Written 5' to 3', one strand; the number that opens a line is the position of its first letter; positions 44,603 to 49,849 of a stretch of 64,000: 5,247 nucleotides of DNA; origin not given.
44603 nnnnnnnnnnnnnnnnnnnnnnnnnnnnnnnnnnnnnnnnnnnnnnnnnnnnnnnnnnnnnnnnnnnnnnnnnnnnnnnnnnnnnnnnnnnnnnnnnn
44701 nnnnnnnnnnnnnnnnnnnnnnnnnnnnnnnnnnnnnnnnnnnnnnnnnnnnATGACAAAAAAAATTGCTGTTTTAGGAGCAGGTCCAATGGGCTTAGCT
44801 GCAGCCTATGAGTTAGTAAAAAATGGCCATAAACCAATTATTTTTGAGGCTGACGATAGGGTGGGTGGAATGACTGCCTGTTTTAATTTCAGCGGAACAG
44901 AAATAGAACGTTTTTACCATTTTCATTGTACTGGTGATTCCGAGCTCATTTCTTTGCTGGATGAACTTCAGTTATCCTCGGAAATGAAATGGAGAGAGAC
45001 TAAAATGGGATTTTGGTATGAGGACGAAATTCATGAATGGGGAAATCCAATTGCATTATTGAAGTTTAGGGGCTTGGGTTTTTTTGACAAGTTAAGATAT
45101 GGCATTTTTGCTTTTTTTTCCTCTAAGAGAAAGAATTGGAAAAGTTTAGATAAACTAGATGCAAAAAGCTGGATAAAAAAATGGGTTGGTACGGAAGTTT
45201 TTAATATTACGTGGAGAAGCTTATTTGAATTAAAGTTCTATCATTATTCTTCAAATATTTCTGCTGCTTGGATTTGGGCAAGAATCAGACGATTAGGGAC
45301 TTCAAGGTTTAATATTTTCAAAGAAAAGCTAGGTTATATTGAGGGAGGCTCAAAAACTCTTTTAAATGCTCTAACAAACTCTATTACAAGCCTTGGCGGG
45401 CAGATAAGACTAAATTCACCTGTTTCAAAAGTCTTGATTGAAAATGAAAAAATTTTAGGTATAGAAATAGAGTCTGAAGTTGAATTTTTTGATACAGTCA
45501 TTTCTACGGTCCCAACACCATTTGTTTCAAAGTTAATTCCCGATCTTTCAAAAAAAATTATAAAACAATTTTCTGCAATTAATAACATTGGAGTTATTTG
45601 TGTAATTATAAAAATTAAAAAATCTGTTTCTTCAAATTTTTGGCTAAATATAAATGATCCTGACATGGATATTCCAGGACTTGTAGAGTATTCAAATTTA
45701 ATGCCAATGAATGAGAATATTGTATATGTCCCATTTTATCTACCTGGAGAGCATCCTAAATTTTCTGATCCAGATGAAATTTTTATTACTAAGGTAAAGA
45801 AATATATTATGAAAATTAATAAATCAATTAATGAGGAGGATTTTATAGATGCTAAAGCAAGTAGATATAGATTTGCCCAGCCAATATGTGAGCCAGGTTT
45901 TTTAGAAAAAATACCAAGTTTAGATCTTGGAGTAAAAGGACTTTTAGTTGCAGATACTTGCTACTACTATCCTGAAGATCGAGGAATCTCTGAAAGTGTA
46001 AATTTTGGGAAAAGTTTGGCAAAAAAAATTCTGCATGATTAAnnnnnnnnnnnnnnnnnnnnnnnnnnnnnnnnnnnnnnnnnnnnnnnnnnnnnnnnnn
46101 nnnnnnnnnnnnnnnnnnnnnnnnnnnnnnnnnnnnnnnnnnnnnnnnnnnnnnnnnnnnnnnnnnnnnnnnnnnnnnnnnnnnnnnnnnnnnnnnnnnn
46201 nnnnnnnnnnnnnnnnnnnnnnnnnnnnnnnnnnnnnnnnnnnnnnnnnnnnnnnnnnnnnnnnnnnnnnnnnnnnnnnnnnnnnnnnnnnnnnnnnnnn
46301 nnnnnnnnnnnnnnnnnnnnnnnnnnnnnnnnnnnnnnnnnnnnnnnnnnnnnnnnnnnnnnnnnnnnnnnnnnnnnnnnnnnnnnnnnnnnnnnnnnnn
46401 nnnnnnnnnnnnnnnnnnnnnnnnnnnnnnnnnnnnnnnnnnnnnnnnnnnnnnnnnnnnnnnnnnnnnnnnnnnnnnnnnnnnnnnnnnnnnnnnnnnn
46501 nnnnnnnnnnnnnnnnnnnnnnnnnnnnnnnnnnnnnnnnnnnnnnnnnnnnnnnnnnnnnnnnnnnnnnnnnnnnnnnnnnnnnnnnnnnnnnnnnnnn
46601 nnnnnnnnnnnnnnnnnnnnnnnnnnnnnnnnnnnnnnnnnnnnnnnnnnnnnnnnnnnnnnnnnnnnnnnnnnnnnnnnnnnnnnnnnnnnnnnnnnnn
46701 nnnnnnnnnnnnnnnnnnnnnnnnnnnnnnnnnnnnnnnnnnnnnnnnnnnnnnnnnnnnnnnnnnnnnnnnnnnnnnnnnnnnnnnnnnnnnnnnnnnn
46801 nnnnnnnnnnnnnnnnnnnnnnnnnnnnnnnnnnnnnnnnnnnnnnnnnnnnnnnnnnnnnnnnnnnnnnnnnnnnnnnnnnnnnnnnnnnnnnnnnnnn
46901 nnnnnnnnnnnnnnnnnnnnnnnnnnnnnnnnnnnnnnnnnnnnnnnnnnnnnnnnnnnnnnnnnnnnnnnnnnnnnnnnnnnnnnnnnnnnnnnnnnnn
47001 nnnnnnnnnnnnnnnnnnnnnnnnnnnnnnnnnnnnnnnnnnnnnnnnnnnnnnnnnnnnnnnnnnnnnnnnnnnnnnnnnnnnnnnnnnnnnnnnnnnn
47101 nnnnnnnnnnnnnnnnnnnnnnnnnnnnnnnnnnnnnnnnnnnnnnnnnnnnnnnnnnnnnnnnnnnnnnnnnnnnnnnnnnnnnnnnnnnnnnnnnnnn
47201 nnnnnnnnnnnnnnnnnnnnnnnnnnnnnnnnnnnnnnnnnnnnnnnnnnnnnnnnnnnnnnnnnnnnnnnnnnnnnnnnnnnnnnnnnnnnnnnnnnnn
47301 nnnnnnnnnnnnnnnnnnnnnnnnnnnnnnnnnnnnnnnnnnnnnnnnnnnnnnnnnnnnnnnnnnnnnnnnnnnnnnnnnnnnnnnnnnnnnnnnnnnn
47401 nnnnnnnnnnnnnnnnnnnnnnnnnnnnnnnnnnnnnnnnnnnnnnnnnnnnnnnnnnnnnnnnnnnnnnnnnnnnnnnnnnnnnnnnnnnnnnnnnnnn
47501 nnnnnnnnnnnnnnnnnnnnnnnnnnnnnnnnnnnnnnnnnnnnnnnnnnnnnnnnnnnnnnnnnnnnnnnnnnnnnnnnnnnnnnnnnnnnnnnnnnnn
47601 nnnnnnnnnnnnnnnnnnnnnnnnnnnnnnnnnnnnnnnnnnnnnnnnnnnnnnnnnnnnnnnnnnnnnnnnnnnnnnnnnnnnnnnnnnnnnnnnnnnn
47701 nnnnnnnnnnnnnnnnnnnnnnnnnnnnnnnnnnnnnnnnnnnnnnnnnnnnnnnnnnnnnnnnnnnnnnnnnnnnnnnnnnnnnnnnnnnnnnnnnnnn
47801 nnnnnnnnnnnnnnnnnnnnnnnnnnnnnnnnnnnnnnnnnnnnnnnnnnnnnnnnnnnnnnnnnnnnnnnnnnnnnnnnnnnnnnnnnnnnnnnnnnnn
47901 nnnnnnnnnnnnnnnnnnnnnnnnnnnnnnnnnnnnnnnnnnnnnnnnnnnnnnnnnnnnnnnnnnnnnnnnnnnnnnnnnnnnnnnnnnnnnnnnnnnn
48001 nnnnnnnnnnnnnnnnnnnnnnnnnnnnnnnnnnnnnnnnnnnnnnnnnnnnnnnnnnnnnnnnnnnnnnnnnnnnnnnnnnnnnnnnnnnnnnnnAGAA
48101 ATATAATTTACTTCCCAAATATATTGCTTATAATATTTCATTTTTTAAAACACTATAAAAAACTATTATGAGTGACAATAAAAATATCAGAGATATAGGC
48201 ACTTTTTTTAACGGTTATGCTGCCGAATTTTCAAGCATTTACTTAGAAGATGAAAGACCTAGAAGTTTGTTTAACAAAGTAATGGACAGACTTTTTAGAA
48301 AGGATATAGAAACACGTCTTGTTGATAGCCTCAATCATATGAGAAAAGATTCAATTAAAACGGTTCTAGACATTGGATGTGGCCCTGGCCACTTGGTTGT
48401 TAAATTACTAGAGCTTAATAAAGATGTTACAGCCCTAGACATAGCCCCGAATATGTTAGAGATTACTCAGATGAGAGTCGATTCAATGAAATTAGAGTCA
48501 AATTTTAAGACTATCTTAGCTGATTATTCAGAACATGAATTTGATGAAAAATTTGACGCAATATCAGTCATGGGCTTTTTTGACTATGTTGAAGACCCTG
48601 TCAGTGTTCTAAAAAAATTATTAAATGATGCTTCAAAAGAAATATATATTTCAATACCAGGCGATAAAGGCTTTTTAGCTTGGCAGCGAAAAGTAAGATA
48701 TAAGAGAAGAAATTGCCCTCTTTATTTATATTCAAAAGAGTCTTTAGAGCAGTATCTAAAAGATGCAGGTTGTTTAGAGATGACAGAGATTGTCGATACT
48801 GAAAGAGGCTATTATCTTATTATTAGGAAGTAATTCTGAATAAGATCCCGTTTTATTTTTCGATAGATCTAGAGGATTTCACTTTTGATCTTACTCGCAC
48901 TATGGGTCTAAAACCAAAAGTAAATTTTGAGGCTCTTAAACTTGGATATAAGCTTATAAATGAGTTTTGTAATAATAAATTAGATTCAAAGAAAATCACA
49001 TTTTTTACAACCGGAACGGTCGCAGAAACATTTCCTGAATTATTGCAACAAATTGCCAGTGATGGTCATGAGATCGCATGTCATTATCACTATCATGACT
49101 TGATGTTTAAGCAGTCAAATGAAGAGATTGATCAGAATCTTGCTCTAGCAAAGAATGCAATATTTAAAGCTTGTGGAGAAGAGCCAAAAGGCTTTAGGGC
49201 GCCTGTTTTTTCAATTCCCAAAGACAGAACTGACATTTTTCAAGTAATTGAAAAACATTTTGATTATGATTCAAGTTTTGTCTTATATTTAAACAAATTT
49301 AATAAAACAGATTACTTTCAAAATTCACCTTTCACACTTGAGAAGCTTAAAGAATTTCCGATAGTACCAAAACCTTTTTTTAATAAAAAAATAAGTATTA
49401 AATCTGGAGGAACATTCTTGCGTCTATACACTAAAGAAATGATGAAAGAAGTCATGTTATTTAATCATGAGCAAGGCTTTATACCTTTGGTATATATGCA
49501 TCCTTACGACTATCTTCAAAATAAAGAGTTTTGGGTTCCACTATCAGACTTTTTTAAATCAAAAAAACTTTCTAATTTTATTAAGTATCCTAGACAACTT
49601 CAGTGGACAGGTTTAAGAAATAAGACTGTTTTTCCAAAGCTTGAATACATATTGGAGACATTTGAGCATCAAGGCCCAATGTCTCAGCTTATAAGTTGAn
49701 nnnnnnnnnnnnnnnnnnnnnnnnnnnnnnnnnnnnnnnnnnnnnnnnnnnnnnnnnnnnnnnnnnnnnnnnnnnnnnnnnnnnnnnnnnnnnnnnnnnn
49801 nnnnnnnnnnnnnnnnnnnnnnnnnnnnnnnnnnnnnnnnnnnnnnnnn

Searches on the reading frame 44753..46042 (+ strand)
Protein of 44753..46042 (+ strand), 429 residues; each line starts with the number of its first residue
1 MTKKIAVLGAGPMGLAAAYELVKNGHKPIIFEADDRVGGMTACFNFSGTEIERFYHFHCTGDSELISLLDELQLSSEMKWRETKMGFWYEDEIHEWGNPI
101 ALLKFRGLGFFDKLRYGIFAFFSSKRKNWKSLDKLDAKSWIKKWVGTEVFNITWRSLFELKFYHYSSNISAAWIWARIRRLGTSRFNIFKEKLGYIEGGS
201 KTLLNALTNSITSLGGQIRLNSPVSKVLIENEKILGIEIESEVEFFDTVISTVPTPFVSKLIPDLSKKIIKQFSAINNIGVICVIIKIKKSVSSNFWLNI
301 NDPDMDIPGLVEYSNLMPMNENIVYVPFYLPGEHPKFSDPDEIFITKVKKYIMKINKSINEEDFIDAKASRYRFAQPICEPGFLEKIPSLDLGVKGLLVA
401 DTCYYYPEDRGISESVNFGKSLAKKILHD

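Call 8: search_protein_families(library=pfam, proteins=[window:44753-46042:+], max_evalue=0.00001)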
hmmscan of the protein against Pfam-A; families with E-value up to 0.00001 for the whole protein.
window:44753-46042:+ (429 aa): 4 families
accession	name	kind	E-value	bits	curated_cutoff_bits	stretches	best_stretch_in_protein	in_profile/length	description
PF01593.30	Amino_oxidase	-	4.7e-29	102.4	19.8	1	14-316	3-320/443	Flavin containing amine oxidoreductase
PF13450.12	NAD_binding_8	-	4.7e-10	40.1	21.9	1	7-72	1-68/68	NAD(P)-binding Rossmann-like domain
PF01266.30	DAO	-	1.6e-08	34.9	27.9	1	4-40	1-38/353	FAD dependent oxidoreductase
PF03486.20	HI0933_like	-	1.6e-06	28.2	50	0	4-38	2-36/244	HI0933-like protein Rossmann domain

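Call 38: search_protein_families(library=ncbifam, proteins=[window:44753-46042:+], max_evalue=0.000001)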
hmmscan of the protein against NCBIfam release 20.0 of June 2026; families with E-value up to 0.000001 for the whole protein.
window:44753-46042:+ (429 aa): 21 families
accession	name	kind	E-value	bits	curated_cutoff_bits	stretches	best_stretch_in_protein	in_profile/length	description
NF005560.0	PRK07233.1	equivalog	9.9e-160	532.1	252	1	4-427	2-429/435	hypothetical protein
NF005547.0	PRK07208.1-3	equivalog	2.8e-23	82.4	380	1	2-314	4-322/465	hypothetical protein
NF005548.0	PRK07208.1-4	equivalog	4.2e-23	81.7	389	1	2-381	3-402/488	hypothetical protein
TIGR03467.1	HpnE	equivalog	7.2e-15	55.2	283.05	1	5-278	1-284/430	hydroxysqualene dehydroxylase HpnE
TIGR02731.1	phytoene_desat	equivalog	1.1e-14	54.1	569.4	1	4-284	1-305/453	15-cis-phytoene desaturase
NF005545.0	PRK07208.1-1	equivalog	2.9e-13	49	451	1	4-182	9-183/504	hypothetical protein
NF005546.0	PRK07208.1-2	equivalog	3.9e-13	48.8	418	1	2-52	4-55/527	hypothetical protein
NF009410.0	PRK12771.1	subfamily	5.7e-11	41.7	516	1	3-40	139-176/566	NAD(P)-binding protein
TIGR00562.1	proto_IX_ox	equivalog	2.1e-10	39.8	97.85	0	2-117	2-123/470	protoporphyrinogen oxidase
TIGR02734.1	crtI_fam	subfamily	1.3e-09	37.3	238.1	0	6-48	2-44/504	phytoene desaturase family protein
NF008841.0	PRK11883.1-1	equivalog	1.7e-09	37.1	517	0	2-94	3-99/453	protoporphyrinogen oxidase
NF045689.1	BCarotKetCrtO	equivalog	4.8e-09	35.3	1000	0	197-252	239-296/563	beta-carotene ketolase CrtO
NF009454.0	PRK12814.1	equivalog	1.1e-08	33.9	916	1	3-41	194-232/657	putative NADPH-dependent glutamate synthase small subunit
TIGR01317.1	GOGAT_sm_gam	subfamily_domain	2.9e-08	33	447.7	1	3-41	144-182/485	glutamate synthase small subunit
TIGR02732.1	zeta_caro_desat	equivalog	3.6e-08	32.8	622.15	0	4-130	1-120/474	9,9'-di-cis-zeta-carotene desaturase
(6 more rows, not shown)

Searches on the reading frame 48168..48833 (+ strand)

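Call 38: search_protein_families(library=ncbifam, proteins=[window:48168-48833:+], max_evalue=0.000001)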
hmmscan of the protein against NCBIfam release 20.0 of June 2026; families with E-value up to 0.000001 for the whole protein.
window:48168-48833:+ (221 aa): 15 families
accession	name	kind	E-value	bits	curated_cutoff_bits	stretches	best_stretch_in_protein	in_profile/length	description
TIGR02072.1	BioC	equivalog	2.7e-15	56.8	184.95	1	45-200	17-170/244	malonyl-ACP O-methyltransferase BioC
NF043040.1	corrin_prot_MT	hypoth_equivalog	9e-14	51.4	180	1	58-133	37-115/216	corrinoid protein-associated methyltransferase CpaM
NF041820.1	daptide_MTase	equivalog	7.5e-13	48.5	175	1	57-132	31-108/243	daptide-type RiPP biosynthesis methyltransferase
TIGR02021.1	BchM-ChlM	equivalog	6.4e-12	45.3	158.9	1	13-200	8-196/218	magnesium protoporphyrin IX methyltransferase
TIGR01983.1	UbiG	equivalog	6.7e-11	41.9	102.95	1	61-155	48-143/228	bifunctional 2-polyprenyl-6-hydroxyphenol methylase/3-demethylubiquinol 3-O-methyltransferase UbiG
TIGR01934.1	MenG_MenH_UbiE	subfamily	9.7e-09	34.8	158.35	1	56-134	33-112/223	ubiquinone/menaquinone biosynthesis methyltransferase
NF001244.0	PRK00216.1-5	equivalog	5.8e-08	32.3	216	1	56-134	42-124/236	bifunctional demethylmenaquinone methyltransferase/2-methoxy-6-polyprenyl-1,4-benzoquinol methylase UbiE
NF011650.0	PRK15068.1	equivalog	6.3e-08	31.9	209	1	56-202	116-268/324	tRNA 5-methoxyuridine(34)/uridine 5-oxyacetic acid(34) synthase CmoB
NF041650.1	nod_mtase_NodS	equivalog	8.5e-08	32.1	300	1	59-147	35-120/190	nodulation methyltransferase NodS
TIGR00452.1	TIGR00452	equivalog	1.3e-07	30.8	275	1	50-210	108-269/316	tRNA 5-methoxyuridine(34)/uridine 5-oxyacetic acid(34) synthase CmoB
NF053839.1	CPFASynBruc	equivalog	1.4e-07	30.9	600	1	63-141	175-252/410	cyclopropane fatty acid synthase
NF012220.1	erm_B_23S_MT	exception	1.7e-07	31.1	525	1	52-203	22-162/245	23S rRNA (adenine(2058)-N(6))-methyltransferase Erm(B)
NF040703.1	cyclopro_CfaB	exception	3.8e-07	29.2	650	1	55-142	152-240/393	C17 cyclopropane fatty acid synthase CfaB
NF008264.0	PRK11036.1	equivalog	6.3e-07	29.1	366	1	55-156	38-140/261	tRNA uridine 5-oxyacetic acid(34) methyltransferase CmoM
NF007610.0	PRK10258.1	equivalog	9.6e-07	28.4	342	0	55-103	34-83/251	malonyl-ACP O-methyltransferase BioC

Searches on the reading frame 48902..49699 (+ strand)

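Call 8: search_protein_families(library=pfam, proteins=[window:48902-49699:+], max_evalue=0.00001)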
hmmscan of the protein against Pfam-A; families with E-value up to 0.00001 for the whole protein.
window:48902-49699:+ (265 aa): 2 families
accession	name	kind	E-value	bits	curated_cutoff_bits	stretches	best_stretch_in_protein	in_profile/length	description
PF01522.26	Polysacc_deac_1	-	3.3e-14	53.3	23.1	1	31-108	34-111/124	Polysaccharide deacetylase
PF11959.13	DUF3473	-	5.7e-07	30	29.6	1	147-204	28-84/130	Domain of unknown function (DUF3473)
